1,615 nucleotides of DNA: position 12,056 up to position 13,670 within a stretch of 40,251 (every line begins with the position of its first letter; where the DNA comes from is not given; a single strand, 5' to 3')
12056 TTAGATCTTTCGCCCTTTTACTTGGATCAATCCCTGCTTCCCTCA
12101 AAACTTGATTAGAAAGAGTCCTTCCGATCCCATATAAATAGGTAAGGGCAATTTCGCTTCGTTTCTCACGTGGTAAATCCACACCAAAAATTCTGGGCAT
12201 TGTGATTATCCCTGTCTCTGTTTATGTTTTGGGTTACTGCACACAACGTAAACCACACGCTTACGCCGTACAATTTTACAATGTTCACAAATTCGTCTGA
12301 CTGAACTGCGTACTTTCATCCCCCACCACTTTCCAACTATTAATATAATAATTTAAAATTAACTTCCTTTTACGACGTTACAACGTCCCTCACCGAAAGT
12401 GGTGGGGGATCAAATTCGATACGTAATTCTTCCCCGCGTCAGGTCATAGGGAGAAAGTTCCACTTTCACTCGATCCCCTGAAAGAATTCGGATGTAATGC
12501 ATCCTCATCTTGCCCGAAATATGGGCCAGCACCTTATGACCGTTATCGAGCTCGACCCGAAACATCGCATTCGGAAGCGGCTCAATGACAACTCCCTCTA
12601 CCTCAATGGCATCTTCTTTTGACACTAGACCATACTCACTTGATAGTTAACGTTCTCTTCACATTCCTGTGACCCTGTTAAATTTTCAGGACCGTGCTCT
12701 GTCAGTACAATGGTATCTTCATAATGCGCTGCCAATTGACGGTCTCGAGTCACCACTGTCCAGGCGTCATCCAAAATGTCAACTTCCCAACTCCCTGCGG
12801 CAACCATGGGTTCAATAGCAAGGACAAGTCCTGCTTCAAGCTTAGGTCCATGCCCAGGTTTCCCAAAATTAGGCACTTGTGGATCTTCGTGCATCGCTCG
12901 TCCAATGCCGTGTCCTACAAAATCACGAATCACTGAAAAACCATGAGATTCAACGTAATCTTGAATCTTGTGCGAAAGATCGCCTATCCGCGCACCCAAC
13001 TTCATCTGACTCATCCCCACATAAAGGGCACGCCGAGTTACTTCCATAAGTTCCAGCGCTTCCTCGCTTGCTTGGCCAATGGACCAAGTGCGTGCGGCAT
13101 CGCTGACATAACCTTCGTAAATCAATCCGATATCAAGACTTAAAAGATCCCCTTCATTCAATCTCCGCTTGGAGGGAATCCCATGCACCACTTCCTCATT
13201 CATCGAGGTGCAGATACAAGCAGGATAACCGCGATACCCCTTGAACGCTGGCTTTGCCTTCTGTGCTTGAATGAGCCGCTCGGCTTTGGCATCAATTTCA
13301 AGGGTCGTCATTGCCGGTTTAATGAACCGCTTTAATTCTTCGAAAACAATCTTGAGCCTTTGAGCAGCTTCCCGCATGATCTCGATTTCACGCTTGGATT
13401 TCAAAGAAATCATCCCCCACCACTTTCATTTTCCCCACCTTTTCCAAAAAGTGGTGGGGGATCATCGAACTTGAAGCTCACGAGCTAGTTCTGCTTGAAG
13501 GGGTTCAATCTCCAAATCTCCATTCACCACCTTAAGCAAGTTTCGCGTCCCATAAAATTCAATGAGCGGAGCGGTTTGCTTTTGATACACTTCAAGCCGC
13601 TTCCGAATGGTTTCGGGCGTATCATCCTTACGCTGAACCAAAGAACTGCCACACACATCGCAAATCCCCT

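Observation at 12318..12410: Archetype of a five-copy family of hairpins that join a stop codon to the next start codon (infA stop to rpmJ start)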

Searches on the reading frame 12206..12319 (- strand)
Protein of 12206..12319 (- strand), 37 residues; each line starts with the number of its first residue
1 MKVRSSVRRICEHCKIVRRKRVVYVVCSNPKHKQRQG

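Call 10: find_encoding_contigs(protein=window:12206-12319:-, flank=3000, max_places=10)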
Protein window:12206-12319:- (37 aa): no gene with exactly this product is on record in the collection.
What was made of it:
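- Tried and rejected: It is not on record (call 10).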

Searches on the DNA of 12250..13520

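Call 49: search_rna_families(source=window, start=12250, end=13520, threshold=evalue, max_evalue=5)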
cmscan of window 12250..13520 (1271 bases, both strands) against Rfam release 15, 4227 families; matches with E-value up to 5: 3.
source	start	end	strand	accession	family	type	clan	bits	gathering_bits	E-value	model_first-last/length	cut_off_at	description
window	12318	12410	-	RF04170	MIR7723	Gene; miRNA;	-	19.3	200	0.48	75-163/235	no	MIR7723 microRNA precursor family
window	12302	12427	+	RF00688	MIR394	Gene; miRNA;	-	18.6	60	1.2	1-109/109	no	MIR394 microRNA precursor family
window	12314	12414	-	RF03406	mir-3099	Gene; miRNA;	-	18.3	95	1.8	1-84/84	no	mir-3099 microRNA precursor family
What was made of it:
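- On Any Rfam RNA family: The lenient search gave only sub-threshold generic hairpin (miRNA precursor) matches (call 49).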

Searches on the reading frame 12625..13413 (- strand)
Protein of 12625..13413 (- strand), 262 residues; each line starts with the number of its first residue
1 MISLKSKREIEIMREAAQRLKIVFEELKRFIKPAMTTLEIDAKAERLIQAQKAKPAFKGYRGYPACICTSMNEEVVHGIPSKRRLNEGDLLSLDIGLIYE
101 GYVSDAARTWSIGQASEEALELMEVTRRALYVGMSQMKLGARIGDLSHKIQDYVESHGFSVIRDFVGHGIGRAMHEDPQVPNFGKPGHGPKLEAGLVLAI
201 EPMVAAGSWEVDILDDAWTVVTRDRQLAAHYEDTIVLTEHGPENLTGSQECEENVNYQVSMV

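Call 21: find_related_loci(query=window:12625-13413:-, collection=metagenome_contigs, flank=10000)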
Query window:12625-13413:- (262 aa) in metagenome_contigs; peptide patterns used: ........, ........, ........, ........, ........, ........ (x = any residue, [..] = any of these).
600 stretches matched a pattern (row limit reached: there are more); 448 encode a relative of the query (tblastn E <= 1e-3); the best 80 are kept; 80 distinct loci.
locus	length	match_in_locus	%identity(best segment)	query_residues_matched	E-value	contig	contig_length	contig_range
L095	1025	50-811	82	1-254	1e-160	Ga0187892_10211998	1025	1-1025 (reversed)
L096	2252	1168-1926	75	1-253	1e-142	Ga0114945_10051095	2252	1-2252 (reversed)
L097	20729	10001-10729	57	1-243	5e-92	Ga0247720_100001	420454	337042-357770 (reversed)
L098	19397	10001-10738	54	1-246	3e-91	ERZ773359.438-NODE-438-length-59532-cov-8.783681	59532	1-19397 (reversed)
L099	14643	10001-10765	53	1-254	6e-90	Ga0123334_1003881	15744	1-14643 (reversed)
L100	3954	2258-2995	56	2-246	8e-90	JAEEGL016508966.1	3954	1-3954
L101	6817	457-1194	53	1-246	2e-89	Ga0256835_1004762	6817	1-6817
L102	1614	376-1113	55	1-246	3e-95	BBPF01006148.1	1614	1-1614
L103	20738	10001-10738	54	1-246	2e-89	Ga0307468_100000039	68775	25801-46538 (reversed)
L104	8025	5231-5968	54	1-246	9e-90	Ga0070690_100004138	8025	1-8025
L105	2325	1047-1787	54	1-242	5e-92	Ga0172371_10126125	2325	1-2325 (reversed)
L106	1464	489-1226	54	2-246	3e-95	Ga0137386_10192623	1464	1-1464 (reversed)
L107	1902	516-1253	54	1-246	4e-93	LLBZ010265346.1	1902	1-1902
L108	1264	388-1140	55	1-250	2e-95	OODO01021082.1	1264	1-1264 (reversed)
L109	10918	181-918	53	1-246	1e-88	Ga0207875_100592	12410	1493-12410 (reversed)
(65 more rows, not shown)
